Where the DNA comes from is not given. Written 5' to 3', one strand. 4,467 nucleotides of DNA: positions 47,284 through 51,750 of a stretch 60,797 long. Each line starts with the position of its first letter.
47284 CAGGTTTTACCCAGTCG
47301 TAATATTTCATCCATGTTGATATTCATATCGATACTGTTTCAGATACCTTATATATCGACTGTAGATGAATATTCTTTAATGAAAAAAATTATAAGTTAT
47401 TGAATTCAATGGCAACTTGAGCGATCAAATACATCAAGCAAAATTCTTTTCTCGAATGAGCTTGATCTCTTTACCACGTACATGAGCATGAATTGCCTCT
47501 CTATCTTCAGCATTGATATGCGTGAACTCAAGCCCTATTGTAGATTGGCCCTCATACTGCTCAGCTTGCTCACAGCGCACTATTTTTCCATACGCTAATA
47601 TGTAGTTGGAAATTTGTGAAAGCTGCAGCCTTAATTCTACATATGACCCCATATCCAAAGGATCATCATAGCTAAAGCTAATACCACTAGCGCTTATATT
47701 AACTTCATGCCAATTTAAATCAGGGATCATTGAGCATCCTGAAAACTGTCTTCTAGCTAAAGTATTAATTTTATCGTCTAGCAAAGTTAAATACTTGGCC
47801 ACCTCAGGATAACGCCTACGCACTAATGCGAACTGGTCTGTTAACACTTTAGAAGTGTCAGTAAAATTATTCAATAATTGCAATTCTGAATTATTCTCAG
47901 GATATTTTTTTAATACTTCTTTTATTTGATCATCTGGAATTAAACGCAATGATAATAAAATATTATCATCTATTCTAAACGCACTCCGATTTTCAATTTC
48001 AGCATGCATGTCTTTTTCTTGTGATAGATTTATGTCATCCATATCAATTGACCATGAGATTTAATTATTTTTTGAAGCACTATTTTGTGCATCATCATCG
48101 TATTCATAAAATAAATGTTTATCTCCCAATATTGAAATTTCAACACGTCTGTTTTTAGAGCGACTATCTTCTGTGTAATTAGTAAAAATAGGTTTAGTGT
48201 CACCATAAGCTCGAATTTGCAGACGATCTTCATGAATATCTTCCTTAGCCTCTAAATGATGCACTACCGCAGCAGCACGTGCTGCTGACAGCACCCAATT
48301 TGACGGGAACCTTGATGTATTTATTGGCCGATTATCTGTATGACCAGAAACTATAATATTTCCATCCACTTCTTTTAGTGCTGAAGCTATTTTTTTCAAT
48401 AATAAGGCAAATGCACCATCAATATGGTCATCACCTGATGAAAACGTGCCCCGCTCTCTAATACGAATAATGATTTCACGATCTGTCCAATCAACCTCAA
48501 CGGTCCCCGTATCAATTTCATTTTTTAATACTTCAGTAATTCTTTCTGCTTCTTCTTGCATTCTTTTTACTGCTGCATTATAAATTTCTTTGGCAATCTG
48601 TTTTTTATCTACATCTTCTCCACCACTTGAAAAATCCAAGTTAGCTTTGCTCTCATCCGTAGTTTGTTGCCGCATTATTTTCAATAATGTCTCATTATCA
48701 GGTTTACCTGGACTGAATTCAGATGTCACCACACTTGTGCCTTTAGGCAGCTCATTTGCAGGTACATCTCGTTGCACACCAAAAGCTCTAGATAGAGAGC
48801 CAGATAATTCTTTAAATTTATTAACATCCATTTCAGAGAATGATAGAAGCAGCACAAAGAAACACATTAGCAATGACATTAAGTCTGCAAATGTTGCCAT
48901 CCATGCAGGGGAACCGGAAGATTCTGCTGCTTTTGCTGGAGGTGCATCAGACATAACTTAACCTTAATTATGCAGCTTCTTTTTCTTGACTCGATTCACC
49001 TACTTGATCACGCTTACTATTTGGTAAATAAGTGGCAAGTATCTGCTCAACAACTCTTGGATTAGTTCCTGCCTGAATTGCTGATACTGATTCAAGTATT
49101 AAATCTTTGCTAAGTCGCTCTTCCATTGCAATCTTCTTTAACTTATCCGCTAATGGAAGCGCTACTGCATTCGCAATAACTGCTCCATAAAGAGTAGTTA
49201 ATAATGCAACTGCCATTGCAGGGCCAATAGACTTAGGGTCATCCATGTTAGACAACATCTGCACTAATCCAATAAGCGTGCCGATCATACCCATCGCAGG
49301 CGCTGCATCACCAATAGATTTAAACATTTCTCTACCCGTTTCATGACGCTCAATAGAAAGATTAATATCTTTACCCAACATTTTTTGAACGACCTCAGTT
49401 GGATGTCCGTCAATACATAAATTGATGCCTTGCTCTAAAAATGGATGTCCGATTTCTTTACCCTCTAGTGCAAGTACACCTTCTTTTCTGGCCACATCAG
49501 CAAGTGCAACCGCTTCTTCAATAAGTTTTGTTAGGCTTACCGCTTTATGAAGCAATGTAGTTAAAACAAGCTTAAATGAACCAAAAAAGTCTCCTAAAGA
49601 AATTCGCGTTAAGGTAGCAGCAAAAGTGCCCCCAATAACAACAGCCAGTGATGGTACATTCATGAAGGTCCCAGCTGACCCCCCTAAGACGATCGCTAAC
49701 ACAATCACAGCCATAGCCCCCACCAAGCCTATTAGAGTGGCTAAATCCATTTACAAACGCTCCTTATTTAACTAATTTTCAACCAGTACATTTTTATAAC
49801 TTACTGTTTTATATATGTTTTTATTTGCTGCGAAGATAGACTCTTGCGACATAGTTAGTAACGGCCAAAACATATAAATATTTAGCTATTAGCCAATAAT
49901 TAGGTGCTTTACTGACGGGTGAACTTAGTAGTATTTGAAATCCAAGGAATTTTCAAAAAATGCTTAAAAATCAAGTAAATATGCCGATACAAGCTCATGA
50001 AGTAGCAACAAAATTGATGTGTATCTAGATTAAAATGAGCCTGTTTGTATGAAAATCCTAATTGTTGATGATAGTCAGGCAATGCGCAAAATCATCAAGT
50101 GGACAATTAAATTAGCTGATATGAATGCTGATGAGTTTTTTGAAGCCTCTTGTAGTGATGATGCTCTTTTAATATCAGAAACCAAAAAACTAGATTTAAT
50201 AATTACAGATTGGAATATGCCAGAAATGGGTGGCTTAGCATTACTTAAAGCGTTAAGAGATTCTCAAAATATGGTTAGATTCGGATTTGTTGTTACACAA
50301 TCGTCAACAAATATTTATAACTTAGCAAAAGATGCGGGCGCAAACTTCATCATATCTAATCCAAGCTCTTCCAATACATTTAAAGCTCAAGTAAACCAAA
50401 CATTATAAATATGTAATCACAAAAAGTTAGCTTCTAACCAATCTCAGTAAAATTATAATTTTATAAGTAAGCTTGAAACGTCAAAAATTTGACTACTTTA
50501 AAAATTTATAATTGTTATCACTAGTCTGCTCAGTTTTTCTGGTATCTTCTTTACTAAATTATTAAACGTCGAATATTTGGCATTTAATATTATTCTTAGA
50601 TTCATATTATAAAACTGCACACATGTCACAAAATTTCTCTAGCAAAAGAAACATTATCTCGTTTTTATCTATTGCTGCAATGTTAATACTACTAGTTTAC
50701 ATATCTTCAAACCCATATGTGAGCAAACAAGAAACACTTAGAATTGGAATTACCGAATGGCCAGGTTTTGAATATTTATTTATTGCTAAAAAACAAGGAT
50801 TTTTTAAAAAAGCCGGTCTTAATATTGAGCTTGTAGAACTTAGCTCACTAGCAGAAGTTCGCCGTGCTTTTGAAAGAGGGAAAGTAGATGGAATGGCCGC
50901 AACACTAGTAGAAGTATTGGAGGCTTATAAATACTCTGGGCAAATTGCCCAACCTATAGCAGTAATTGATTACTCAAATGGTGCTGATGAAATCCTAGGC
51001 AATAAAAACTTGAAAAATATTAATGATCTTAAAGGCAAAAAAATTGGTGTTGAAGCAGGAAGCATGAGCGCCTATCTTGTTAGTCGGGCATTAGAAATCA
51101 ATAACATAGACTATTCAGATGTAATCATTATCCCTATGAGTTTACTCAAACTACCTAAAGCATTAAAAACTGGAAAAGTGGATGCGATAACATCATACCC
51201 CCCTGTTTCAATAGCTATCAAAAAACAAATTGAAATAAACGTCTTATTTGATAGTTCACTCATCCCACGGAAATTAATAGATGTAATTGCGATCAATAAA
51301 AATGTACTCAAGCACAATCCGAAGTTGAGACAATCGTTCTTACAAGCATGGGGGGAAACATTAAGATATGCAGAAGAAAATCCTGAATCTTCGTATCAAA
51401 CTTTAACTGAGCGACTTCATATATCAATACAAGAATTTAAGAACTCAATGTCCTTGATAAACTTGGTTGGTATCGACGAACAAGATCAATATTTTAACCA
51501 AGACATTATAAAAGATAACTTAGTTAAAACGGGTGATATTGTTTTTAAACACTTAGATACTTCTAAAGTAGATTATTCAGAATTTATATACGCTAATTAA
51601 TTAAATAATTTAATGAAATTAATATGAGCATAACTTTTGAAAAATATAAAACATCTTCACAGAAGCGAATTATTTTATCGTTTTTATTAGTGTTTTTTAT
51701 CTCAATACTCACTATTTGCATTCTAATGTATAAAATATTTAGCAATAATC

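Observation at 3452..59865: Eight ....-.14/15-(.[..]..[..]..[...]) promoters: an expanded FliA regulon readable from the DNA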

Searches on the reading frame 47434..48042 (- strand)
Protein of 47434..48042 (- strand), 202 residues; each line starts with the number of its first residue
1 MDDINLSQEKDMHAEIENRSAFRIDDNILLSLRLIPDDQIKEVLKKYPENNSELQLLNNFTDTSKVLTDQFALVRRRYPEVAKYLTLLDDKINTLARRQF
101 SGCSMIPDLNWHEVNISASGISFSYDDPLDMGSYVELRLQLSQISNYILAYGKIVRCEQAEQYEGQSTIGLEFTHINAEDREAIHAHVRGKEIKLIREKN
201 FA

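Call 6: search_protein_families(library=pfam, proteins=[window:47434-48042:-])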
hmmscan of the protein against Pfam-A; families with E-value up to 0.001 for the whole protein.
window:47434-48042:- (202 aa): 1 family
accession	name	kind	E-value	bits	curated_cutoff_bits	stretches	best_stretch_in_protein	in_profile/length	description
PF07238.19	PilZ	-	1.9e-11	44.7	22.5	1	112-189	26-101/102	PilZ domain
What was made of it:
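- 47434..49750 (-): pomA-pomB-PilZ unit (pomA 48968-49750, pomB 48061-48954, PilZ-domain protein 47434-48042). PilZ at 1.9e-11 (call 6).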

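Call 35: search_protein_families(library=ncbifam, proteins=[window:47434-48042:-], max_evalue=0.01)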
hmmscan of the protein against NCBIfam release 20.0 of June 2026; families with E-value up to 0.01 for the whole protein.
window:47434-48042:- (202 aa): 1 family
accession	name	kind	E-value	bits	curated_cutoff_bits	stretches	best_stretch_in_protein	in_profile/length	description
TIGR02266.1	gmx_TIGR02266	paralog_domain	1.3e-08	34.8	68.7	1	110-188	18-95/96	TIGR02266 family protein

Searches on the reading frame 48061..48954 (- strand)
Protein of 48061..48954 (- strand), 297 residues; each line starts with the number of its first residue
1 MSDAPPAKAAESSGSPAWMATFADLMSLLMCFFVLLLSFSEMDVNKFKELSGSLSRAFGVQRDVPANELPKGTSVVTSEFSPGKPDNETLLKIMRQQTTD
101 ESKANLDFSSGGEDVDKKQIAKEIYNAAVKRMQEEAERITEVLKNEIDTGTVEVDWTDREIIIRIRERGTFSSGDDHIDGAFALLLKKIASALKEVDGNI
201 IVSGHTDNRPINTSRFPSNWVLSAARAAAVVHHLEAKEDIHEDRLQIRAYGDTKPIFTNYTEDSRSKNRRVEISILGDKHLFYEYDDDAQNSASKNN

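Call 7: search_protein_families(library=ncbifam, proteins=[window:48061-48954:-])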
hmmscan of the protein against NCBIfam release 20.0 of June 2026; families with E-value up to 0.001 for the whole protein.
window:48061-48954:- (297 aa): 36 families (the best 25 are shown)
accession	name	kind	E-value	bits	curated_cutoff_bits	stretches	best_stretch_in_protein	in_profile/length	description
NF006508.0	PRK08944.1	subfamily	3.6e-100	335.1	259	1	9-279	8-291/304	MotB family protein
NF006541.1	PRK09038.1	equivalog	3.6e-52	177.5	283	1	11-278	9-251/253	flagellar motor protein MotD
NF005382.1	PRK06925.1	equivalog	2.6e-42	145.6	264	2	106-275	56-223/225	flagellar motor protein MotS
TIGR03350.1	type_VI_ompA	equivalog_domain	4.8e-40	136.7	139.8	1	138-275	1-137/137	type VI secretion system protein TssL, long form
NF005444.0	PRK07033.1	equivalog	7.8e-39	133.9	520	1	125-277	273-423/438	DotU family type VI secretion system protein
NF005195.1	PRK06667.1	equivalog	2.4e-36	125.7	300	2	107-281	55-241/241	flagellar motor protein MotB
NF005236.0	PRK06742.1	equivalog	1.9e-35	122.4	312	2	128-275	77-223/225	flagellar motor protein MotS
NF005831.1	PRK07734.1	equivalog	3.4e-34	118.8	301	1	16-276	16-249/250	flagellar motor protein MotB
NF005999.0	PRK08126.1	subfamily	1.3e-32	113.2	571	1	119-275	273-430/432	hypothetical protein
NF053611.1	YiaD_Gzip_OmpA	equivalog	2.2e-24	86.3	175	1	132-275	67-206/206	YiaD family glycine zipper/OmpA-like lipoprotein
NF006285.1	PRK08457.1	equivalog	5.9e-21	75.4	250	1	126-278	82-233/253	flagellar motor protein MotB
NF006547.1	PRK09040.1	equivalog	3.8e-20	72.2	194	1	163-276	83-201/213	hypothetical protein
NF006543.0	PRK09039.1-2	equivalog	7.9e-20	71.9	305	1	181-274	253-346/350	peptidoglycan -binding protein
NF006548.1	PRK09041.1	equivalog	2e-19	69.9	277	1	14-279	23-277/287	flagellar motor protein MotB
NF004651.0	PRK05996.1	equivalog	4.6e-19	69.2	342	1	98-275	245-419/424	MotB family protein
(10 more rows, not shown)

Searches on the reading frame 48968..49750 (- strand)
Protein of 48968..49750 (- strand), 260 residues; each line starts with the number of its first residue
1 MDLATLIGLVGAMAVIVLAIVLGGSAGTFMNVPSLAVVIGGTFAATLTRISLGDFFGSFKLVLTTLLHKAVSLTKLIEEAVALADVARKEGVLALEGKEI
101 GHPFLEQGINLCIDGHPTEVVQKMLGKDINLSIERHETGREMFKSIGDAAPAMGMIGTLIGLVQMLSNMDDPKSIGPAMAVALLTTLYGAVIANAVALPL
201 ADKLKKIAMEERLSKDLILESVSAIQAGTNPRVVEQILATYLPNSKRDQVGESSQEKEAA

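Call 7: search_protein_families(library=ncbifam, proteins=[window:48968-49750:-])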
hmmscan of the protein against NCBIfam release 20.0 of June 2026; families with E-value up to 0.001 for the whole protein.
window:48968-49750:- (260 aa): 8 families
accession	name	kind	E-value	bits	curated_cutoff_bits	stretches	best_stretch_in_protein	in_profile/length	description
NF006527.0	PRK08990.1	equivalog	4.1e-103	344.1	341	1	1-249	1-249/254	flagellar motor protein PomA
NF005383.1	PRK06926.1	equivalog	7.4e-63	212.1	394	1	1-258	4-266/271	flagellar motor protein MotP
NF006583.0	PRK09109.1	equivalog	8.1e-51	172.5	237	1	1-242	1-245/246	flagellar motor protein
NF005997.1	PRK08124.1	equivalog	5.6e-50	169.7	340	1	1-253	1-257/259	flagellar motor stator protein MotA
NF005237.0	PRK06743.1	equivalog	4.5e-46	157.4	373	1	2-249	19-272/277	flagellar motor protein MotP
NF006284.1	PRK08456.1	equivalog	2.5e-35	121.9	380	1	1-246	1-249/252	flagellar motor stator protein MotA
TIGR03818.1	MotA1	equivalog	2.5e-13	49.8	303.8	1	119-235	141-258/282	flagellar motor stator protein MotA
TIGR02796.1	tolQ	equivalog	7.9e-05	22.5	221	1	119-193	102-182/216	protein TolQ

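Call 9: find_encoding_contigs(protein=window:48968-49750:-, flank=10000, max_places=10)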
Protein window:48968-49750:- (260 aa): 1 contig read that carries it; 1 place shown.
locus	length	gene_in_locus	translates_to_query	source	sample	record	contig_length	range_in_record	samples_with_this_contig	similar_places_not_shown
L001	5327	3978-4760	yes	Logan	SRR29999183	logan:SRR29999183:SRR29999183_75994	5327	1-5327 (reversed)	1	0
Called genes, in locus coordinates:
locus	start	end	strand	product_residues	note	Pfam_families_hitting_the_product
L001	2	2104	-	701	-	?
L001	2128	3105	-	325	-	PF13379:NMT1_2, PF09084:NMT1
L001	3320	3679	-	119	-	PF00072:Response_reg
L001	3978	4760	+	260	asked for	PF01618:MotA_ExbB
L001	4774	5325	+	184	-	?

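Call 10: find_related_loci(query=window:48968-49750:-, collection=genome_contigs, flank=10000)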
Query window:48968-49750:- (260 aa) in genome_contigs; peptide patterns used: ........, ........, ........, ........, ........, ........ (x = any residue, [..] = any of these).
374 stretches matched a pattern; 212 encode a relative of the query (tblastn E <= 1e-3); the best 80 are kept; 80 distinct loci.
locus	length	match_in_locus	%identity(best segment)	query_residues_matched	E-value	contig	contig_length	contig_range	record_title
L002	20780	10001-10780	98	1-260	3e-168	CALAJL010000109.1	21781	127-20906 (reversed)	MAG: uncultured Gammaproteobacteria bacterium isolate L1_Bin_METABAT__212_1 genome assembly, contig: c_000000210123, who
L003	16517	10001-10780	96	1-260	1e-165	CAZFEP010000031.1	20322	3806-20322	MAG TPA_asm: uncultured Thiotrichales bacterium isolate SRP268394_co2_143 genome assembly, contig: NODE_3992_length_2032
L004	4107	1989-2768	92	1-260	4e-163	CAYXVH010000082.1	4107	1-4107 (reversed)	MAG TPA_asm: uncultured Thiotrichales bacterium isolate binchicken_co231_196 genome assembly, contig: k141_4062798, whol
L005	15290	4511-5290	93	1-260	1e-158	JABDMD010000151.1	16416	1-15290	MAG: Gammaproteobacteria bacterium isolate SS_bin_92 k127_1576766, whole genome shotgun sequence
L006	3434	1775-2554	95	1-260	3e-164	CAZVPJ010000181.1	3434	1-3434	MAG TPA_asm: uncultured Thiotrichales bacterium isolate SRP268394_co2_124 genome assembly, contig: NODE_33859_length_343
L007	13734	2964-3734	91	1-260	7e-155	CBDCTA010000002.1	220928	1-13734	MAG: Gammaproteobacteria bacterium isolate 5855a647-896d-46ad-840d-d36910132e9f genome assembly, contig: contig_2, whole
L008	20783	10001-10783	86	1-260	2e-148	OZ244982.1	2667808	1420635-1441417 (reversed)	MAG: Gammaproteobacteria bacterium isolate c50a0692-9ae5-4c27-9875-81729ab4e4f1 genome assembly, chromosome: 1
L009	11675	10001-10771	90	1-260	5e-147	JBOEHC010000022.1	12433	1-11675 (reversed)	MAG: Gammaproteobacteria bacterium isolate PBSgam12 PBS13d_contig_1848, whole genome shotgun sequence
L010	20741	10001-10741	93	1-247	4e-146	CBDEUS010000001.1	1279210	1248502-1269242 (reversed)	MAG: Gammaproteobacteria bacterium isolate 4feee3f2-ccb9-4819-93ba-1bc2e9d0c05e genome assembly, contig: contig_1, whole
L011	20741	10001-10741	92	1-247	3e-145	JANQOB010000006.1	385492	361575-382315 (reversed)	MAG: Gammaproteobacteria bacterium isolate IP29b_bin.12 k99_3270644, whole genome shotgun sequence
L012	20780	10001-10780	86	1-260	3e-143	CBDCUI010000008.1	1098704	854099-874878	MAG: Gammaproteobacteria bacterium isolate 743376f1-14b3-4e29-811e-3c2fa12b1d83 genome assembly, contig: contig_8, whole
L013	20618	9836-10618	86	1-260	2e-140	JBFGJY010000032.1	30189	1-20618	MAG: Gammaproteobacteria bacterium isolate Mix_sand03.2021.01.D.33 k141_336543_length_30189_cov_11.8960, whole genome sh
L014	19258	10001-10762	76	1-256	8e-128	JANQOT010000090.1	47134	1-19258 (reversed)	MAG: Gammaproteobacteria bacterium isolate IP29b_bin.141 k99_2045505, whole genome shotgun sequence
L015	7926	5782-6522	77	1-247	7e-118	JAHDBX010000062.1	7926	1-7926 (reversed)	MAG: Gammaproteobacteria bacterium isolate MAG-120 RZ_25423, whole genome shotgun sequence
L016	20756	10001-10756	70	1-252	4e-117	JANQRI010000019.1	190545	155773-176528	MAG: Gammaproteobacteria bacterium isolate IP29b_bin.56 k99_317139, whole genome shotgun sequence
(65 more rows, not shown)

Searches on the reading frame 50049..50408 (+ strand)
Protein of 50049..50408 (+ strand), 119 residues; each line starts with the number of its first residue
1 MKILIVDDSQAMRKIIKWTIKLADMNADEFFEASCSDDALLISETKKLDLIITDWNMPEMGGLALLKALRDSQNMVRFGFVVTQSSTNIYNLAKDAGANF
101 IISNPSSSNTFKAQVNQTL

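Call 6: search_protein_families(library=pfam, proteins=[window:50049-50408:+])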
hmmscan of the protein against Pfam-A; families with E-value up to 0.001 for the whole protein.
window:50049-50408:+ (119 aa): 1 family
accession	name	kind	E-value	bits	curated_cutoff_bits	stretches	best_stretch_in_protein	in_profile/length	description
PF00072.30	Response_reg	-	2.3e-18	66.8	30.2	1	3-115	1-110/111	Response regulator receiver domain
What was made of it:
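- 50049..50408 (+): Single-domain receiver, CheY-like (DWNMPEM) but with Asn in place of Lys109 and Ile in place of Tyr106. Pfam Response_reg 2.3e-18 (call 6).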

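Call 35: search_protein_families(library=ncbifam, proteins=[window:50049-50408:+], max_evalue=0.01)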
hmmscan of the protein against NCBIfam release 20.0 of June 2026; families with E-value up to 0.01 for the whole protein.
window:50049-50408:+ (119 aa): 80 families (the best 25 are shown)
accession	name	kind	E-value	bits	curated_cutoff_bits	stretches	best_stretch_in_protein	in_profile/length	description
NF007901.0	PRK10610.1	equivalog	4.6e-15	55.9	189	1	1-117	6-122/129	chemotaxis response regulator CheY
TIGR02154.1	PhoB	equivalog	1e-10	41.3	296.2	1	2-116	4-117/226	phosphate regulon transcriptional regulator PhoB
NF007935.0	PRK10651.1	equivalog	1.1e-10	41.1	250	1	2-87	8-93/216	two-component system response regulator NarL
NF046020.1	HisKinCckABruc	equivalog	1.6e-10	39.5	1000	1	2-118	751-866/868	cell cycle histidine kinase CckA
NF001965.0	PRK00742.1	subfamily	2.4e-10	40.2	293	1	1-108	4-111/357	chemotaxis-specific protein-glutamate methyltransferase CheB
NF007708.0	PRK10403.1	equivalog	6.8e-10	38.8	343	1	2-103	8-108/215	nitrate/nitrite response regulator protein NarP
NF011874.0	PRK15347.1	equivalog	3.3e-09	35.3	852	1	1-109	691-800/921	two component system sensor kinase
NF007820.0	PRK10529.1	equivalog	3.5e-09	36.4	325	1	2-116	3-113/225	two-component system response regulator KdpE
TIGR01818.1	ntrC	equivalog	3.6e-09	35.9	558.6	1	3-88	1-83/463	nitrogen regulation protein NR(I)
NF006900.1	PRK09390.1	equivalog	5e-09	36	255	1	2-115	6-116/203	response regulator FixJ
NF041734.1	resp_reg_RppA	equivalog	5e-09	35.9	250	1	1-115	1-114/229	two-component system response regulator RppA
NF007969.0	PRK10693.1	equivalog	7.5e-09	35.1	329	1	2-88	9-90/337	two-component system response regulator RssB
NF053854.1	RespRegPhoBBctds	equivalog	1.1e-08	34.7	270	1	3-116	1-112/225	two-component system response regulator PhoB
NF007420.1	PRK09959.1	equivalog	3.8e-08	31.4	1995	1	2-117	960-1072/1197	acid-sensing system histidine kinase EvgS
NF045991.1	RespRegCtrARhodob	equivalog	6.5e-08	32.6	350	1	1-89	1-84/224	response regulator transcription factor CtrA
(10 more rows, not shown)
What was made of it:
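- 50049..50408 (+): The best NCBIfam hit is CheY, at 55.9 bits against a cutoff of 189 (call 35).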

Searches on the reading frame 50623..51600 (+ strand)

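Call 6: search_protein_families(library=pfam, proteins=[window:50623-51600:+])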
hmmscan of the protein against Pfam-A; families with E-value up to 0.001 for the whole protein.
window:50623-51600:+ (325 aa): 3 families
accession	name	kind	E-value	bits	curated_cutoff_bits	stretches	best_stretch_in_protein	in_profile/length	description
PF09084.16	NMT1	-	6.5e-25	88.7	20.5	1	47-256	2-215/216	NMT1/THI5 like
PF13379.11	NMT1_2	-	1.5e-20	74.5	24.7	1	35-255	4-242/252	NMT1-like family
PF04069.17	OpuAC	-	0.00032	20.8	21.2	0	38-237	2-221/257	Substrate binding domain of ABC-type glycine betaine transport system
